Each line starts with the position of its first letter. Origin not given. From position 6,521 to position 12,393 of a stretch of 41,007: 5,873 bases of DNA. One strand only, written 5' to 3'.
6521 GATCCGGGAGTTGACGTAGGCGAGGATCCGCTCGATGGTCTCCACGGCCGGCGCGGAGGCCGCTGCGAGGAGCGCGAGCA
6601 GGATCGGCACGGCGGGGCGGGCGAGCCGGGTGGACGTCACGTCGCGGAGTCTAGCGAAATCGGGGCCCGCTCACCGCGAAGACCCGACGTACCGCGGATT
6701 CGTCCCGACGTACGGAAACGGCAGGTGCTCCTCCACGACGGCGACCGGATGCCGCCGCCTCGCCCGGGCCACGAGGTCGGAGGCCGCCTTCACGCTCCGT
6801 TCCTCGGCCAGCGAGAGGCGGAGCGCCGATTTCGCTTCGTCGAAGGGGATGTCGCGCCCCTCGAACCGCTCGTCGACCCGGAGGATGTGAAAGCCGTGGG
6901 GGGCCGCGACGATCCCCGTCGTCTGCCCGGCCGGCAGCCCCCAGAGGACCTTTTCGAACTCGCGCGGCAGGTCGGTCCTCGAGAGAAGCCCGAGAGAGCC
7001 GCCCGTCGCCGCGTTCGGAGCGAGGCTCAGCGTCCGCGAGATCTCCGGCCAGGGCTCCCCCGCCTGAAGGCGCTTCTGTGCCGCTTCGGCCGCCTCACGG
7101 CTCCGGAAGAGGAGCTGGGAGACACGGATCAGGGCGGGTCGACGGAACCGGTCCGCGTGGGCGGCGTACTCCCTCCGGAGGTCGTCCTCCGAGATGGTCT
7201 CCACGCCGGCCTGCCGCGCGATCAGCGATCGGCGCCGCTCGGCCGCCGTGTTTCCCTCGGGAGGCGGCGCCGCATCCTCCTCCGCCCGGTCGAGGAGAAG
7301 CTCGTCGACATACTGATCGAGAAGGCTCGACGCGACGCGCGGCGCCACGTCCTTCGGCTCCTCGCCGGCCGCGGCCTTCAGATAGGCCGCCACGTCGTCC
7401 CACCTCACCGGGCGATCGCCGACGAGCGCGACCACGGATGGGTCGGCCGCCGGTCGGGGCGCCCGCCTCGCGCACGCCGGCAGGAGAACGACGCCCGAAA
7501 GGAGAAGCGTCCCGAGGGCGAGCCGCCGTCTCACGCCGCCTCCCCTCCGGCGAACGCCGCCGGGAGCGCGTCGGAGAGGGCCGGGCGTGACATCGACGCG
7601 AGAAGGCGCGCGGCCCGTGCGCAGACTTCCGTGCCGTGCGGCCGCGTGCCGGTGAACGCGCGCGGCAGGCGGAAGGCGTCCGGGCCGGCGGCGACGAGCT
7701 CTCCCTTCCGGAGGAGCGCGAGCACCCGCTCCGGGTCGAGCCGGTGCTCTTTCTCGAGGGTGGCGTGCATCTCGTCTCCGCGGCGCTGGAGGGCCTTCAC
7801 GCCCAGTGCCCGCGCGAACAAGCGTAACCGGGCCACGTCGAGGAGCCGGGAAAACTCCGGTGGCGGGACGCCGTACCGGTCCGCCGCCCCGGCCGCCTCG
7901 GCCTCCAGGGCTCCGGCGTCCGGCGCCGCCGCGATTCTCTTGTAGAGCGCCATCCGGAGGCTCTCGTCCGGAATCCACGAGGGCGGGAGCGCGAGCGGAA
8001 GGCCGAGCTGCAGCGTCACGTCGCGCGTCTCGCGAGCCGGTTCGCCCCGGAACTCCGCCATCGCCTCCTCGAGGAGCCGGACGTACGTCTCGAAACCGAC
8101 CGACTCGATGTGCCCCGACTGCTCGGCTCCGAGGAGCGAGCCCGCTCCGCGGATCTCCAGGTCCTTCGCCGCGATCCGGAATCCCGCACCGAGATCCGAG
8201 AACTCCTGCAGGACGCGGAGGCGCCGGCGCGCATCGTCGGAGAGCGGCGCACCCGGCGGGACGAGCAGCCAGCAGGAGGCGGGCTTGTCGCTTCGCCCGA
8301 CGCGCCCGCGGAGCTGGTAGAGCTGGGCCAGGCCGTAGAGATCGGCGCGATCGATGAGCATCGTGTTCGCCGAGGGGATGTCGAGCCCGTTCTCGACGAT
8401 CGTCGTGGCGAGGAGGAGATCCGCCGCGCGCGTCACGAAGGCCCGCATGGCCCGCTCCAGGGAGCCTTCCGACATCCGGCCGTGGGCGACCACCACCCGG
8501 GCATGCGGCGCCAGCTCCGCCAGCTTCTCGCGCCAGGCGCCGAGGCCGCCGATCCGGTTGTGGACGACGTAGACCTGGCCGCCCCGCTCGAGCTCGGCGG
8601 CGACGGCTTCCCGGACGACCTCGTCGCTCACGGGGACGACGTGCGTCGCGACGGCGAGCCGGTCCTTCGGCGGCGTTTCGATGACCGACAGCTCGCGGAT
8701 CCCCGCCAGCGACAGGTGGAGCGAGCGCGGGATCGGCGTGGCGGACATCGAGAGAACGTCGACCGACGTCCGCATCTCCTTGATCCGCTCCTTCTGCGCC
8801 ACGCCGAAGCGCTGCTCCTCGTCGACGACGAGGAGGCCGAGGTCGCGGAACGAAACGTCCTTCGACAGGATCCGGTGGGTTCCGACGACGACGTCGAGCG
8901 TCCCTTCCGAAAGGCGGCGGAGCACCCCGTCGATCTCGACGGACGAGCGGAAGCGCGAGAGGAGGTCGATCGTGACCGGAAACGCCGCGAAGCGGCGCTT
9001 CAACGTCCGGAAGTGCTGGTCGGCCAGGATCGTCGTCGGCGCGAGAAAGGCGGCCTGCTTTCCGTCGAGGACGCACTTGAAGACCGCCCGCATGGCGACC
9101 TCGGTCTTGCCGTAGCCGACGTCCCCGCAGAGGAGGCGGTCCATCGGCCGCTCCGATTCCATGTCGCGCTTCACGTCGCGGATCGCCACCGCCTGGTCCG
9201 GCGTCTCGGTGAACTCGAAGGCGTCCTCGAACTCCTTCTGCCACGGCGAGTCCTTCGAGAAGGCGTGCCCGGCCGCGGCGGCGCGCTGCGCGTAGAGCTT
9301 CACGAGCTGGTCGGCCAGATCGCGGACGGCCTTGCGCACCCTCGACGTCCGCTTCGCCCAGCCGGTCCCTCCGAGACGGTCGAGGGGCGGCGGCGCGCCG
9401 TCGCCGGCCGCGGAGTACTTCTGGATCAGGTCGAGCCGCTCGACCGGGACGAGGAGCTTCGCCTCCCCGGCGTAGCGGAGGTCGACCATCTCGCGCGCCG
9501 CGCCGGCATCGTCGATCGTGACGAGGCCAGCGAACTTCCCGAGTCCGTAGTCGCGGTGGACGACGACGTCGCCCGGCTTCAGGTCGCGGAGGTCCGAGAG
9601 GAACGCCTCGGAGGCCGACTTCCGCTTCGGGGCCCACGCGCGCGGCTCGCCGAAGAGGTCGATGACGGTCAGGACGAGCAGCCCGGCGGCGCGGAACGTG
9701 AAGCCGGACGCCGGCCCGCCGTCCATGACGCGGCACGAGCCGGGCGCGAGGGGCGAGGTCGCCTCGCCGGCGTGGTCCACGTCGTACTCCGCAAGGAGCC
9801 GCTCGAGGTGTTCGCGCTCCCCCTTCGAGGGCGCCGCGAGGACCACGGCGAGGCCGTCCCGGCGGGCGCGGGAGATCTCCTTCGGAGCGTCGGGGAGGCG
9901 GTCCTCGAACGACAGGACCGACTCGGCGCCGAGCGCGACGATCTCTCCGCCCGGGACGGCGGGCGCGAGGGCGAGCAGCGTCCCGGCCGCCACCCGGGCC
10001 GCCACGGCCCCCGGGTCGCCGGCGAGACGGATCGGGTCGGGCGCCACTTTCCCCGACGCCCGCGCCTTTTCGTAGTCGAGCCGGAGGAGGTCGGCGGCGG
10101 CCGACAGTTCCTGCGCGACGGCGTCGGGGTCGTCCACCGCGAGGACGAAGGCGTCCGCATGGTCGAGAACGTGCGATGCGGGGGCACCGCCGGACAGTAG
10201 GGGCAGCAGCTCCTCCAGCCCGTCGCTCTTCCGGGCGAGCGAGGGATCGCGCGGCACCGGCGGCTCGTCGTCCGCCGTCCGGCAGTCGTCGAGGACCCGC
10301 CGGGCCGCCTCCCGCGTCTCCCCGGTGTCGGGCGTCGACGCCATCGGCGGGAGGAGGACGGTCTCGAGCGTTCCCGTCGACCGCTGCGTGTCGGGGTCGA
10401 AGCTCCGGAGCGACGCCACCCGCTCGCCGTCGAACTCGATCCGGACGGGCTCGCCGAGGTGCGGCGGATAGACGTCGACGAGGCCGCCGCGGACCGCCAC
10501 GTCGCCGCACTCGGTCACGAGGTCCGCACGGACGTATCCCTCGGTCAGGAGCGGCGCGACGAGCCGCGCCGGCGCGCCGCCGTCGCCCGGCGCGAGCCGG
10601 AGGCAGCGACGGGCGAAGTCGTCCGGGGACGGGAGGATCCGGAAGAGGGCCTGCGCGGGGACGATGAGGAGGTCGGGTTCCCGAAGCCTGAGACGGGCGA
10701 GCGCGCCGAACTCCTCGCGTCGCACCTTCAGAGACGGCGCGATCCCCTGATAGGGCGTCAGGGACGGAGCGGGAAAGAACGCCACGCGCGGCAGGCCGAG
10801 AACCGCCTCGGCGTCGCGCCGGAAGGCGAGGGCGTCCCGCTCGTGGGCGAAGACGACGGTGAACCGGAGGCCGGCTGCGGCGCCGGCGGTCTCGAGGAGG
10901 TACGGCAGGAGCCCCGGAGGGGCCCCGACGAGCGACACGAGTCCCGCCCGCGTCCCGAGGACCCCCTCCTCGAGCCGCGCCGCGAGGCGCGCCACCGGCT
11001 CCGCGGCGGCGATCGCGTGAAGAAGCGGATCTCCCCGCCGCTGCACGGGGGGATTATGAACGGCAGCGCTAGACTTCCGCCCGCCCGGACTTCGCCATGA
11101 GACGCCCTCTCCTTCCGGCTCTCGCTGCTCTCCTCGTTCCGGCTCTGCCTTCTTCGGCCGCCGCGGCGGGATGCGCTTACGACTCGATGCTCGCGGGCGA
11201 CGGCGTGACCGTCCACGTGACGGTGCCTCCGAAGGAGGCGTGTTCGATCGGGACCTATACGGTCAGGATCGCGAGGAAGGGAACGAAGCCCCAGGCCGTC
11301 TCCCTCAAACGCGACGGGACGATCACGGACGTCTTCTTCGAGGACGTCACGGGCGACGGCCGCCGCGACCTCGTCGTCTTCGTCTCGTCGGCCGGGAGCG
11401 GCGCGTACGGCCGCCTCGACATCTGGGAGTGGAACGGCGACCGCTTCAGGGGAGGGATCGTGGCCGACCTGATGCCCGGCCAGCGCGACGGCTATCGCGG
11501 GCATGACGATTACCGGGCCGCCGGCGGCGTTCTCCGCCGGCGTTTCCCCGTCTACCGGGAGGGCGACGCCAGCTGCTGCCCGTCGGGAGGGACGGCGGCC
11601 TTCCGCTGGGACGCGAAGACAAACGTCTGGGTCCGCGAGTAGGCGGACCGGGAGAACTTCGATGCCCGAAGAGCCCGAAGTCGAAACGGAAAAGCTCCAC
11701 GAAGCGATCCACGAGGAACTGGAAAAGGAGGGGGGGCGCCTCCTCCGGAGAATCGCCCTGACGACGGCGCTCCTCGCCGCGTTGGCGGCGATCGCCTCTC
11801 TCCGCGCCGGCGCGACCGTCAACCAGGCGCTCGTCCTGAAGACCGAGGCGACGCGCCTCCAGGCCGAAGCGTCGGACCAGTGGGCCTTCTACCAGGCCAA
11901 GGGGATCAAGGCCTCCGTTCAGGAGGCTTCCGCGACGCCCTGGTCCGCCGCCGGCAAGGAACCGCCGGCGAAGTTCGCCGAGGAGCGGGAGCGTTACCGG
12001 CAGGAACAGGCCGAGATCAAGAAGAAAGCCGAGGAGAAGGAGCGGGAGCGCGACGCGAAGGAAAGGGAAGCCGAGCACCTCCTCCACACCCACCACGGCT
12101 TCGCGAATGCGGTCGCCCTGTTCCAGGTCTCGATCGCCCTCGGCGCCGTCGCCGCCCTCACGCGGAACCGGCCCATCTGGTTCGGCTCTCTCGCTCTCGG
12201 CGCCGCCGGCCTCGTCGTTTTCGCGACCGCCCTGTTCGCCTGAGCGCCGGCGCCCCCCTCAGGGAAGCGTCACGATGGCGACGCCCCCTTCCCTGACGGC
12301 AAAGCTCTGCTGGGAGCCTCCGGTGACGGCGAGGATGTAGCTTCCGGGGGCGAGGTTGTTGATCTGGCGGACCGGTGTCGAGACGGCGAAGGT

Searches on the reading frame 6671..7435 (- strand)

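Call 9: search_protein_families(library=pfam, proteins=[window:6671-7435:-], max_evalue=0.001)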
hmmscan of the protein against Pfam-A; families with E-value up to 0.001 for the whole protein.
window:6671-7435:- (254 aa): 3 families
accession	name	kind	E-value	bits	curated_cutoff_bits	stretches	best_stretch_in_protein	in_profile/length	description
PF13145.12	Rotamase_2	-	6e-20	72.7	27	1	81-202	1-120/121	PPIC-type PPIASE domain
PF00639.27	Rotamase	-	2.6e-12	48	21.7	1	113-188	19-96/97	PPIC-type PPIASE domain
PF13616.12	Rotamase_3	-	1.4e-07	32.5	22.5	1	113-189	37-114/116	PPIC-type PPIASE domain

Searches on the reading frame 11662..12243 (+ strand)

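Call 9: search_protein_families(library=pfam, proteins=[window:11662-12243:+], max_evalue=0.001)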
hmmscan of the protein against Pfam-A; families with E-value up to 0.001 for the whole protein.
window:11662-12243:+ (193 aa): 1 family
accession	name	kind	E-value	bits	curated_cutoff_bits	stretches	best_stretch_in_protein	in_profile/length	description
PF14235.11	DUF4337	-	1e-38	133.5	27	1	29-190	2-160/161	Domain of unknown function (DUF4337)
